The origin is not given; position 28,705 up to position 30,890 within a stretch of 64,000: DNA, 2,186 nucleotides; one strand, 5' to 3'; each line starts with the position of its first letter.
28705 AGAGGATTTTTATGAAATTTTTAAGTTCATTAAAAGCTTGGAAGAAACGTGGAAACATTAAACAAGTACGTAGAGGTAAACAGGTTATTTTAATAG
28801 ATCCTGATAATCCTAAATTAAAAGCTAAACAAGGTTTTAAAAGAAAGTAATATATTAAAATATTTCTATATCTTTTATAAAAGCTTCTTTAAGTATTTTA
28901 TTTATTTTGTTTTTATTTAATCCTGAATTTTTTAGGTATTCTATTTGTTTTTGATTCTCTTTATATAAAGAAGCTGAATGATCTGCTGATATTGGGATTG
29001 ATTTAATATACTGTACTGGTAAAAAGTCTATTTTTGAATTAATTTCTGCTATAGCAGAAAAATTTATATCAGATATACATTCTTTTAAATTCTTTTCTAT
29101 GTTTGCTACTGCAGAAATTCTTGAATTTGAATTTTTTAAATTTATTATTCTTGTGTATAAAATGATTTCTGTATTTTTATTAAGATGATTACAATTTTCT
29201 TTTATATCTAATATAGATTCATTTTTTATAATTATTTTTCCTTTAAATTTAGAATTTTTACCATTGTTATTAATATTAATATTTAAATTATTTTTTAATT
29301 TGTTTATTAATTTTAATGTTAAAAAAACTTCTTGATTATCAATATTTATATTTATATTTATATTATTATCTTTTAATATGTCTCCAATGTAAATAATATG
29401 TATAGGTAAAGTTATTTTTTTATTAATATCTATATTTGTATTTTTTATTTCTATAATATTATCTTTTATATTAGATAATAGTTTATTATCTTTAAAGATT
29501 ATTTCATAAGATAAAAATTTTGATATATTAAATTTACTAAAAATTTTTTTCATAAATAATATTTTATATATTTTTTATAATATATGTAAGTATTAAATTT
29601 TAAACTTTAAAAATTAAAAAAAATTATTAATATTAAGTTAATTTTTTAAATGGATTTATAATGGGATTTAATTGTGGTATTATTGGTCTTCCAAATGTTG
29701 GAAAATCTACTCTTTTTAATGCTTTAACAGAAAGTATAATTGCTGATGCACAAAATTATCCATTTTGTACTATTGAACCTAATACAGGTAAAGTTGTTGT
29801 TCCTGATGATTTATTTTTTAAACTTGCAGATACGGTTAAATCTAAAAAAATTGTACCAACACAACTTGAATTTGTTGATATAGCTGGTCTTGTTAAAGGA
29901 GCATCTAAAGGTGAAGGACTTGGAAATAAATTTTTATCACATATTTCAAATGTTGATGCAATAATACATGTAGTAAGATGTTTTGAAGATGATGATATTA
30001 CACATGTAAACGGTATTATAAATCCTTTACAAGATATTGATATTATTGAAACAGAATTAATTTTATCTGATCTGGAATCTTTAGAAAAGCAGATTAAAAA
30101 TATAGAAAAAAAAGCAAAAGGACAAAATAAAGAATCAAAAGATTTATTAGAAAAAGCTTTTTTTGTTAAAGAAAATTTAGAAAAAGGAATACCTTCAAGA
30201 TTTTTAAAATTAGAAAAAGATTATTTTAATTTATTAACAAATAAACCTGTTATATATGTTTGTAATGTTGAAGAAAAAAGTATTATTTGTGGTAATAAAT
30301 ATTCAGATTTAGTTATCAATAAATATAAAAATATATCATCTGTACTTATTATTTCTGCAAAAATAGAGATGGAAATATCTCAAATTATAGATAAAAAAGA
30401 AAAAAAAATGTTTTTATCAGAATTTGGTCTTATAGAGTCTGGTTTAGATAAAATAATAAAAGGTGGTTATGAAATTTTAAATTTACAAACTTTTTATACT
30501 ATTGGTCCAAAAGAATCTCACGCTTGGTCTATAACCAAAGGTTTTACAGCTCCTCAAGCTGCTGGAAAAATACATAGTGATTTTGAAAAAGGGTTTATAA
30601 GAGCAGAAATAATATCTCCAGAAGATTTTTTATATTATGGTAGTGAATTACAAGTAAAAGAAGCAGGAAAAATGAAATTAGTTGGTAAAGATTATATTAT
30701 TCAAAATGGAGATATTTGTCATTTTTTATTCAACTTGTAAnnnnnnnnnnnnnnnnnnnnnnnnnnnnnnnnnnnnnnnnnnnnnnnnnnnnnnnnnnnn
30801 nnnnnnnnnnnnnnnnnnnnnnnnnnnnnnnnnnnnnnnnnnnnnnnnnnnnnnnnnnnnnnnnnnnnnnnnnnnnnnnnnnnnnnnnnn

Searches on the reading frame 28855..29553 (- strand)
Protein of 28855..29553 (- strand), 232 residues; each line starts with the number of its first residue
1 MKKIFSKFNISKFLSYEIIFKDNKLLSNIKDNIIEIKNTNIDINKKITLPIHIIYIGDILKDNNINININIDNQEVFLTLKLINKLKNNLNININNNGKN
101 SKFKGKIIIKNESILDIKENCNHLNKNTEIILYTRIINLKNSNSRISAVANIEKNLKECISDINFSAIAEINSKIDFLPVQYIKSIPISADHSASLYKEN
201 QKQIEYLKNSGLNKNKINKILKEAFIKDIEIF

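Call 47: search_protein_families(library=pfam, proteins=[window:28855-29553:-], max_evalue=0.001)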
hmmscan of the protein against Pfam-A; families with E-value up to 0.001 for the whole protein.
window:28855-29553:- (232 aa): 1 family
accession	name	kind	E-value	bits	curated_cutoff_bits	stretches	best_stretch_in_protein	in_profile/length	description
PF01458.23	SUFBD_core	-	1.6e-07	31.5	27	1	87-225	93-232/232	SUF system FeS cluster assembly, SufBD core domain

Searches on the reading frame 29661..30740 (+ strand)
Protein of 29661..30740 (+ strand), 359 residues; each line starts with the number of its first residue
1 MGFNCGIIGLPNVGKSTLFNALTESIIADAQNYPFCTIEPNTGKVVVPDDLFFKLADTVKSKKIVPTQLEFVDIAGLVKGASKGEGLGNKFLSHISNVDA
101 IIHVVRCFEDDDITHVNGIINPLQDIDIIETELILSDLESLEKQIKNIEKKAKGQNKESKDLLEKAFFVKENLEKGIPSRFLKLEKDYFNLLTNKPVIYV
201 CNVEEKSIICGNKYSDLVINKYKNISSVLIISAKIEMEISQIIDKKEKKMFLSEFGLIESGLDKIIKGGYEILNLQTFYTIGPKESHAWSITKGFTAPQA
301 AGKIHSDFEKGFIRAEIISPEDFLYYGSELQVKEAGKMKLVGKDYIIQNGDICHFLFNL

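Call 47: search_protein_families(library=pfam, proteins=[window:29661-30740:+], max_evalue=0.001)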
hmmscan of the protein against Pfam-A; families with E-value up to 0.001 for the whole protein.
window:29661-30740:+ (359 aa): 3 families
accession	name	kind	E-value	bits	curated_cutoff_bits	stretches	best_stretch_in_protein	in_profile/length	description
PF06071.19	YchF-GTPase_C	-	1.6e-35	121.5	27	1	275-358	1-84/84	Protein of unknown function (DUF933)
PF01926.29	MMR_HSR1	-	1.4e-23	83.6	21.9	1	5-116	2-92/113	50S ribosome-binding GTPase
PF02421.24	FeoB_N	-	7.2e-07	29.3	27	1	5-49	3-46/156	Ferrous iron transport protein B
